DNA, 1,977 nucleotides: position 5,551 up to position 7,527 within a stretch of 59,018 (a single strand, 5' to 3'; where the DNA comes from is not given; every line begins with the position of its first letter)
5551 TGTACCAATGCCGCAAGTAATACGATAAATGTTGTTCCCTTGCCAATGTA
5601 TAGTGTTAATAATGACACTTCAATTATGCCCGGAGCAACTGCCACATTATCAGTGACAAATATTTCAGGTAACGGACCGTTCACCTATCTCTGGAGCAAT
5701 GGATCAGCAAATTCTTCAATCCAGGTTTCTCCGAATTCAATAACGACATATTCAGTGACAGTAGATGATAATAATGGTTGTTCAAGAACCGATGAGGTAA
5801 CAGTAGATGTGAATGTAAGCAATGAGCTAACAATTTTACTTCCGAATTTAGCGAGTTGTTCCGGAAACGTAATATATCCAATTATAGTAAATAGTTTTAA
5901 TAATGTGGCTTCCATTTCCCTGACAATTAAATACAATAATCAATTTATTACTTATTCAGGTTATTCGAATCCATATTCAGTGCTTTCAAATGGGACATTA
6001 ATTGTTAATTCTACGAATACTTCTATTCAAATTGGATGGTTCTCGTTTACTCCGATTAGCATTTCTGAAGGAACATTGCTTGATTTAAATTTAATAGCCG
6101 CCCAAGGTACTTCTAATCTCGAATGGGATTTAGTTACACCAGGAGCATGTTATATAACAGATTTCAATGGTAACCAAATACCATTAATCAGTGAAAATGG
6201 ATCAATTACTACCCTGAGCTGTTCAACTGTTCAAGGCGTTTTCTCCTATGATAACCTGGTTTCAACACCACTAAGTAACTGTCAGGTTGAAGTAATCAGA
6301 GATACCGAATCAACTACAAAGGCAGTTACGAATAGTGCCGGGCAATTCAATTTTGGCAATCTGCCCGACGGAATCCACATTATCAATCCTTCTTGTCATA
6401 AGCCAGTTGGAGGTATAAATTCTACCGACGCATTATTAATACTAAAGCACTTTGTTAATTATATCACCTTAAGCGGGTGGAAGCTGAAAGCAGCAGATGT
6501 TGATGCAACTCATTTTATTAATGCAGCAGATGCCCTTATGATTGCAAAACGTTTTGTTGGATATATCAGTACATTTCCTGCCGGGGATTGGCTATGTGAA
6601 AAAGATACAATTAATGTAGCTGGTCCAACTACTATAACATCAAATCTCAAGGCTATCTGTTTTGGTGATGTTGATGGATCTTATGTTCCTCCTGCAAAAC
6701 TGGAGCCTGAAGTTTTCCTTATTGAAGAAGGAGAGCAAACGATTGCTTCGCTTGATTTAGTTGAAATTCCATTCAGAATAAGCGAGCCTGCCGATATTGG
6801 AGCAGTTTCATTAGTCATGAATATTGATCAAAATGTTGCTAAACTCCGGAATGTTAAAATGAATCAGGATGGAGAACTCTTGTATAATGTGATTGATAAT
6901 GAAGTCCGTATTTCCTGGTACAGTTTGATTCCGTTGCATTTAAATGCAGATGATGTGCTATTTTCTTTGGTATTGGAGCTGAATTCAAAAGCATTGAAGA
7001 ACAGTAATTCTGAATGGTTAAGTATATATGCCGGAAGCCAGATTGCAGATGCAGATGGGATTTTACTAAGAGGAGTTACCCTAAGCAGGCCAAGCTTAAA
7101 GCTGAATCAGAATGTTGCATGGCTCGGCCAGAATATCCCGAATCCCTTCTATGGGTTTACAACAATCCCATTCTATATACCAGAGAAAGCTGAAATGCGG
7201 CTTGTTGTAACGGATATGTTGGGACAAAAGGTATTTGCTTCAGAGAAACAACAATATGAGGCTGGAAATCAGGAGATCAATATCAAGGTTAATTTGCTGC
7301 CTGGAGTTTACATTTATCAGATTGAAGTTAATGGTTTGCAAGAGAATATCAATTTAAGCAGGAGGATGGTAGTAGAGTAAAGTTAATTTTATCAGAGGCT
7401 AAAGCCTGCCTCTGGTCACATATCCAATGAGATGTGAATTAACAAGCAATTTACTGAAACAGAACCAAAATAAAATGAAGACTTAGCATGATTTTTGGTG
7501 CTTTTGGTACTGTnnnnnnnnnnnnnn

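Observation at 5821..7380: Cohesin-like and dockerin-like modules at the C-terminus of a giant T9SS adhesin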

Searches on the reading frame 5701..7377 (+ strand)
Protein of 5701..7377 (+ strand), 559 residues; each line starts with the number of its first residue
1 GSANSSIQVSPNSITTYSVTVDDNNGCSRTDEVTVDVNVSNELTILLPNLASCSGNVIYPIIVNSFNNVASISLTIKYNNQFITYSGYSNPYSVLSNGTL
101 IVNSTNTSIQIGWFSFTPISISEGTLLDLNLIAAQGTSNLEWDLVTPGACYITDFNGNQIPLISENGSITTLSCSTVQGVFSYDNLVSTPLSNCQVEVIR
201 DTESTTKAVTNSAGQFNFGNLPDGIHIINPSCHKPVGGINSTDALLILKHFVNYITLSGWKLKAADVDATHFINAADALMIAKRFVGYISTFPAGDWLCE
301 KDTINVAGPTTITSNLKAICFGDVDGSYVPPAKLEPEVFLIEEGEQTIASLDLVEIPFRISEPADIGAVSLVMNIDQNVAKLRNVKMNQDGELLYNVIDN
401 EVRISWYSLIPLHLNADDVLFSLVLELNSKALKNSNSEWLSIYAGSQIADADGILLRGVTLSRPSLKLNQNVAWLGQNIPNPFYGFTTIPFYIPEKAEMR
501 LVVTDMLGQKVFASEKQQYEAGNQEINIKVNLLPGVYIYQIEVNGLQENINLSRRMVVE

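Call 4: search_protein_families(library=pfam, proteins=[window:5701-7377:+], max_evalue=1)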
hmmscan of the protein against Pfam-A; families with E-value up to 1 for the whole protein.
window:5701-7377:+ (559 aa): 10 families
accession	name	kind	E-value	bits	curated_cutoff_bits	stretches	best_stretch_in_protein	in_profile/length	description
PF18962.6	Por_Secre_tail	-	2.8e-06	28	27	1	480-545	3-66/75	Secretion system C-terminal sorting domain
PF13620.12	CarboxypepD_reg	-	1.3e-05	25.9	32.3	1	189-224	12-48/82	Carboxypeptidase regulatory-like domain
PF00404.24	Dockerin_1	-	7.5e-05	23.3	22.9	1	237-284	8-55/57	Dockerin type I domain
PF00963.24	Cohesin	-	0.0037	17.9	24.1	1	56-170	15-138/139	Cohesin domain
PF23193.1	NOMO_3rd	-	0.011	16.2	27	1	189-231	43-85/120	NOMO third transthyretin-like domain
PF09430.16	EMC7_beta-sandw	-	0.026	15.1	26.6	1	191-229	7-44/122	ER membrane protein complex subunit 7, beta-sandwich domain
PF16967.11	TcfC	-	0.029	14.4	29.4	1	516-554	26-62/68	E-set like domain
PF13715.12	CarbopepD_reg_2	-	0.065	13.7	32.2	1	200-229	20-49/88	CarboxypepD_reg-like domain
PF22352.2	K319L-like_PKD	-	0.16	12.5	27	0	16-37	63-84/84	K319L-like, PKD domain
PF17802.7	SpaA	-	0.18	12.4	23.1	1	188-225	13-53/91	Prealbumin-like fold domain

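Call 5: search_protein_families(library=ncbifam, proteins=[window:5701-7377:+], max_evalue=1)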
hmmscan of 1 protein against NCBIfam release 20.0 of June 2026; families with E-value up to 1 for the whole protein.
window:5701-7377:+ (559 aa): 3 families
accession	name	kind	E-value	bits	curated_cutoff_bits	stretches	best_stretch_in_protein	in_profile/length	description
TIGR04183.1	Por_Secre_tail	domain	6.1e-08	32.5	23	1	480-546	3-63/72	T9SS type A sorting domain-containing protein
NF052323.1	T9SSA_dep_M6i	equivalog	9.5e-06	23.8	600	1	436-544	921-1027/1043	T9SS-dependent M6-like inactivated metalloprotease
NF038113.1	T9SSA_dep_M36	equivalog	7.7e-05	21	885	1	478-548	795-862/869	T9SS-dependent M36 family metallopeptidase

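Call 7: search_solved_structures(query=window:5701-7377:+, max_evalue=10, show_alignments=3)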
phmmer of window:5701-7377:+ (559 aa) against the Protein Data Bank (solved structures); distinct sequences matched with E-value up to 10: 11.
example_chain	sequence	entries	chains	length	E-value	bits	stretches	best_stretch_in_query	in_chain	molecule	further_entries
8x39_A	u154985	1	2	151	6.8e-06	28.2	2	237-298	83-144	Serine protease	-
8x3a_A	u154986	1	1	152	6.9e-06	28.2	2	237-298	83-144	Serine protease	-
2ccl_B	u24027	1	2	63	0.0035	19.3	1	237-285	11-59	ENDO-1,4-BETA-XYLANASE Y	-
1ohz_B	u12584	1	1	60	0.029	16.3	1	237-285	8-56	ENDO-1,4-BETA-XYLANASE Y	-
1vbp_A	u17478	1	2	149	0.31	12.8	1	71-130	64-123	artocarpin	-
1j4s_A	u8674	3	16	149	0.31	12.8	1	71-130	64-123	Artocarpin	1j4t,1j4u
1vbo_A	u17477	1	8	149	0.31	12.8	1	71-130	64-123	artocarpin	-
3coj_X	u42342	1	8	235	0.32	12.8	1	217-299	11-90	Breast cancer type 1 susceptibility protein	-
4akd_A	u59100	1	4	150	0.68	11.7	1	71-130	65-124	MANNOSE-SPECIFIC LECTIN KM+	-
4uyp_B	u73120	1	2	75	0.81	11.5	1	237-294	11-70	Cellulosomal scaffoldin adaptor protein B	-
4uyq_B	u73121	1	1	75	1.2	10.9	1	237-294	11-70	Cellulosomal scaffoldin adaptor protein B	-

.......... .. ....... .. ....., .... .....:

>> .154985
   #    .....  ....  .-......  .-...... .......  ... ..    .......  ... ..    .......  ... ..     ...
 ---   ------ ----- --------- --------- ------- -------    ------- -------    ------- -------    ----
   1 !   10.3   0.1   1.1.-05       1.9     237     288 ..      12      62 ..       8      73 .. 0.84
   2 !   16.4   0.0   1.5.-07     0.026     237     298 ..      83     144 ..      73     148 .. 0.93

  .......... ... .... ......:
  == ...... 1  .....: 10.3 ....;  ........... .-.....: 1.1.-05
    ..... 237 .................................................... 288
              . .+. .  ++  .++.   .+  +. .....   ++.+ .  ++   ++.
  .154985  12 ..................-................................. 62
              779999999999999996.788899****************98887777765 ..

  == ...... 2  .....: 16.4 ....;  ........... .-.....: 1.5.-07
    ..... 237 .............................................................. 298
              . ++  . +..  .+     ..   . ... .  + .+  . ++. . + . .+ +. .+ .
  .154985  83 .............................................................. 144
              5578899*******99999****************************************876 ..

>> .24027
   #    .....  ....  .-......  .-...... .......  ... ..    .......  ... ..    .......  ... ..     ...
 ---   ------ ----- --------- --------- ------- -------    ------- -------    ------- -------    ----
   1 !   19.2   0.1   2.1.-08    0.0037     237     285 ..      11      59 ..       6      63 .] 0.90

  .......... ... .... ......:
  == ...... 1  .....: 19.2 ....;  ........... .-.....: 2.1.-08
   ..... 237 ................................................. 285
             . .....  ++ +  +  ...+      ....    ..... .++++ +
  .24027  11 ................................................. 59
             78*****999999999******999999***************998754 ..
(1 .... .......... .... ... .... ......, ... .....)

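Call 9: find_homologous_proteins(query=window:5821-7377:+)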
Query window:5821-7377:+ (519 aa): 30 proteins with E <= 0.001 among 8000 candidates.
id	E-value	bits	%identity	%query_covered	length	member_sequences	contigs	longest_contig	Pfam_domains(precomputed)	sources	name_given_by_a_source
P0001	4.5e-118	413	41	98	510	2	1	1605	PF00963.25,PF18962.8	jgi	jgi:hypothetical protein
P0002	4.8e-112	393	39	100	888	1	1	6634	PF00801.27,PF00404.25,PF00963.25,PF18911.7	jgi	jgi:PKD repeat protein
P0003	2.3e-83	299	37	90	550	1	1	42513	PF00404.25,PF00963.25,PF18962.8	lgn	-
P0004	6.0e-59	218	36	74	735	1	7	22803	PF18962.8,PF19081.7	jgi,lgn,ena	-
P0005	4.0e-52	196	30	89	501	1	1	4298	PF00404.25,PF18962.8,PF13620.13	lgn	-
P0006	7.9e-49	185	39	60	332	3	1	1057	PF18962.8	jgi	jgi:hypothetical protein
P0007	3.7e-48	183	34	72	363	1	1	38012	PF00404.25,PF18962.8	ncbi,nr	ncbi:MAG: dockerin type I domain-containing protein, partial [Bacteroidetes bacterium]|nr:dockerin t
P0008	2.1e-42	164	36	52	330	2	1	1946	PF00404.25,PF18962.8,PF13860.13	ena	-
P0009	2.7e-40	157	30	73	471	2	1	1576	PF18962.8,PF13620.13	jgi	-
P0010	3.3e-38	150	48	30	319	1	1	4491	PF00404.25,PF13620.13,PF09430.17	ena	-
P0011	1.2e-36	145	46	31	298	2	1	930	PF00404.25,PF13620.13,PF22904.4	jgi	jgi:hypothetical protein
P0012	3.2e-36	143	31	71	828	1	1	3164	PF13229.13,PF00404.25,PF18962.8,PF28492.1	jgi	jgi:hypothetical protein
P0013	2.4e-33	134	41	30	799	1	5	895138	PF09603.16,PF00404.25,PF26707.1,PF22904.4,PF17210.10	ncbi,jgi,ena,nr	ncbi:MAG TPA: FISUMP domain-containing protein [Bacteroidales bacterium]|nr:FISUMP domain-containing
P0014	5.9e-31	126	33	53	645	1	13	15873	PF19408.6,PF13715.13,PF13620.13,PF22904.4,PF17210.10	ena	-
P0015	2.0e-30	124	44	33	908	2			PF13229.13,PF13620.13,PF28492.1,PF17210.10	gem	-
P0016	1.7e-29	121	46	30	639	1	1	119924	PF00246.30,PF00404.25,PF13620.13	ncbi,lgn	-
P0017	2.1e-29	121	24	95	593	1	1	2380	PF00963.25,PF18962.8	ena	-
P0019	3.3e-28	117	30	74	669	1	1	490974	PF23237.2,PF02494.23,PF18962.8,PF13620.13,PF17210.10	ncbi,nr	ncbi:MAG: HYR domain-containing protein, partial [Bacteroidetes bacterium]|nr:HYR domain-containing 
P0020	1.1e-23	102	28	54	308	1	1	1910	PF18962.8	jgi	jgi:hypothetical protein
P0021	3.6e-23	100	40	30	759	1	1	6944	PF00963.25,PF18962.8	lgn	-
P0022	8.3e-21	92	43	23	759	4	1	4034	PF00963.25,PF18962.8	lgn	-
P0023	1.7e-18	85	39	30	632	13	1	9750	PF00404.25,PF01522.27,PF17802.8,PF13620.13,PF22904.4,PF17210.10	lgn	-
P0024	3.6e-18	84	31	55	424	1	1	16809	PF00963.25,PF13620.13,PF17210.10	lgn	-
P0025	1.2e-16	79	33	46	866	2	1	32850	PF00404.25,PF01522.27,PF18998.7,PF13620.13,PF22904.4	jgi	-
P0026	2.9e-16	78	38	29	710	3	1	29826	PF00404.25,PF01522.27,PF18998.7,PF13620.13,PF22904.4,PF17210.10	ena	-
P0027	5.8e-16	76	26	84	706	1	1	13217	PF13573.13,PF18962.8,PF13860.13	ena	-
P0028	1.4e-15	75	25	71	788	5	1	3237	PF18962.8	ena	-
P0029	5.8e-12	63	32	28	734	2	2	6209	PF19408.6,PF13715.13,PF00963.25,PF18962.8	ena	-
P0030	2.6e-5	41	27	59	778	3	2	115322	PF18962.8,PF13860.13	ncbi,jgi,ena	jgi:hypothetical protein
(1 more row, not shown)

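Call 25: predict_structure(alignment_id=A3)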
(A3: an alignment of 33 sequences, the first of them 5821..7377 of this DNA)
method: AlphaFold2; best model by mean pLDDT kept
length: 519 residues; sequences in the alignment: 33
mean_pLDDT: 93.2   pTM: 0.73
mean pLDDT of the five models: 93.2, 93.1, 92.9, 92.8, 91.8
residues with pLDDT >= 90: 433; 70-90: 77; 50-70: 9; < 50: 0
segments of 3 or more residues with pLDDT < 50: none
pLDDT, mean of each block of 10 residues (from residue 1): 91 92 95 97 95 88 95 96 95 95 96 96 96 92 95 96 84 95 94 94 98 96 97 97 97 97 92 97 93 76 87 89 97 95 91 93 97 97 90 82 94 95 89 86 94 92 97 95 91 96 87 94
secondary structure, 60 per line:
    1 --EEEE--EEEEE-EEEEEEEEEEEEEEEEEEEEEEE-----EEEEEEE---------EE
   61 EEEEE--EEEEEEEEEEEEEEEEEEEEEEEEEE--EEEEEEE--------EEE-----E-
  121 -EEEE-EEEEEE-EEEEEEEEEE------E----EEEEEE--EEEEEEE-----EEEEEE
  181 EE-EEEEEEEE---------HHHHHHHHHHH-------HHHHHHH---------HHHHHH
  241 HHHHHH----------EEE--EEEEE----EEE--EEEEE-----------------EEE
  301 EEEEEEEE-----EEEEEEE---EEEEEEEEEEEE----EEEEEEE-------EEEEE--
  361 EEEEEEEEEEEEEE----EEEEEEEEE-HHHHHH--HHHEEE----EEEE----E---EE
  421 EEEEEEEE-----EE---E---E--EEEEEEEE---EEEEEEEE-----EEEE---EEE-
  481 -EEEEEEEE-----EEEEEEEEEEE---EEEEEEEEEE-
elements in order: E3-6 E9-13 E15-37 E43-49 E59-65 E68-93 E96-102 E111-113 E122-125 E127-132 E134-143 E155-160 E163-169 E175-182 E184-191 H201-211 H219-225 H235-246 E257-259 E262-266 E271-273 E276-280 E298-308 E314-320 E324-335 E340-346 E354-358 E361-374 E379-387 H389-394 E400-402 E407-410 E419-428 E446-453 E457-464 E470-473 E477-479 E482-489 E495-505 E509-518

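Call 30: fold_search(model_id=the predicted structure, library=pdb)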
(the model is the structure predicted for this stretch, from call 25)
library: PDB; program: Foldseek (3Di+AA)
matches with E <= 10: 1842; with E <= 0.001: 238
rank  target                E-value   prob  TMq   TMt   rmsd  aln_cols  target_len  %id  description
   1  4fl4_I                3.9e-12  1.00  0.23  0.36  12.1       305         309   14  Scaffoldin conformation and dynamics revealed by a ternary complex from the Clostridium thermocellum cellulosome (released 2012-06-27)
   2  3kcp_A                9.9e-12  1.00  0.22  0.37  10.1       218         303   14  Crystal structure of interacting Clostridium thermocellum multimodular components (released 2010-02-09)
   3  4fl4_L                1.2e-11  1.00  0.22  0.35  13.4       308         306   14  Scaffoldin conformation and dynamics revealed by a ternary complex from the Clostridium thermocellum cellulosome (released 2012-06-27)
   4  4fl4_C                2.4e-11  1.00  0.21  0.34   9.8       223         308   15  Scaffoldin conformation and dynamics revealed by a ternary complex from the Clostridium thermocellum cellulosome (released 2012-06-27)
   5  2xdh                  5.5e-11  1.00  0.23  0.82   2.4       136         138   19  Non-cellulosomal cohesin from the hyperthermophilic archaeon Archaeoglobus fulgidus (released 2010-05-26)
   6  6kgc_A                5.8e-11  1.00  0.23  0.77   2.5       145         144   24  Crystal structure of CaDoc0917(R49D)-CaCohA2 complex at pH 5.4 (released 2020-07-08)
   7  6kgf_A                2.5e-10  1.00  0.23  0.78   2.4       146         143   25  Crystal structure of CaDoc0917(R16D)-CaCohA2 complex at pH 8.2 (released 2020-07-08)
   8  6fwv_B                3.9e-10  1.00  0.20  0.20  21.4       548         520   10  The Bacillus anthracis TIE protein (released 2018-08-08)
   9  6fwv_A                1.4e-09  1.00  0.20  0.20  21.7       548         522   10  The Bacillus anthracis TIE protein (released 2018-08-08)
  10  9ijj_4J               2.2e-09  1.00  0.16  0.14  19.3       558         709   10  In situ structure of the central apparatus in mouse sperm axoneme. (released 2025-06-04)
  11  3rkp_A                6.5e-09  1.00  0.20  0.27  12.4       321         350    9  Crystal structure of BcpA*(D312A), the major pilin subunit of Bacillus cereus (released 2012-05-30)
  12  4ums                  7.6e-09  1.00  0.21  0.64   3.5       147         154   18  The crystal structure of the seventh ScaB type I cohesin from Pseudobacteroides cellulosolvens (released 2015-05-06)
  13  4dh2_C                1.0e-08  1.00  0.22  0.67   2.9       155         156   14  Crystal structure of Coh-OlpC(Cthe_0452)-Doc435(Cthe_0435) complex: A novel type I Cohesin-Dockerin complex from Clost (released 2012-11-28)
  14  4dh2_A                1.2e-08  1.00  0.21  0.65   3.7       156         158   15  Crystal structure of Coh-OlpC(Cthe_0452)-Doc435(Cthe_0435) complex: A novel type I Cohesin-Dockerin complex from Clost (released 2012-11-28)
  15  5nrm_A                1.4e-08  1.00  0.23  0.76   2.7       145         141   14  Crystal structure of the sixth cohesin from Acetivibrio cellulolyticus' scaffoldin B in complex with Cel5 dockerin S51 (released 2018-01-31)
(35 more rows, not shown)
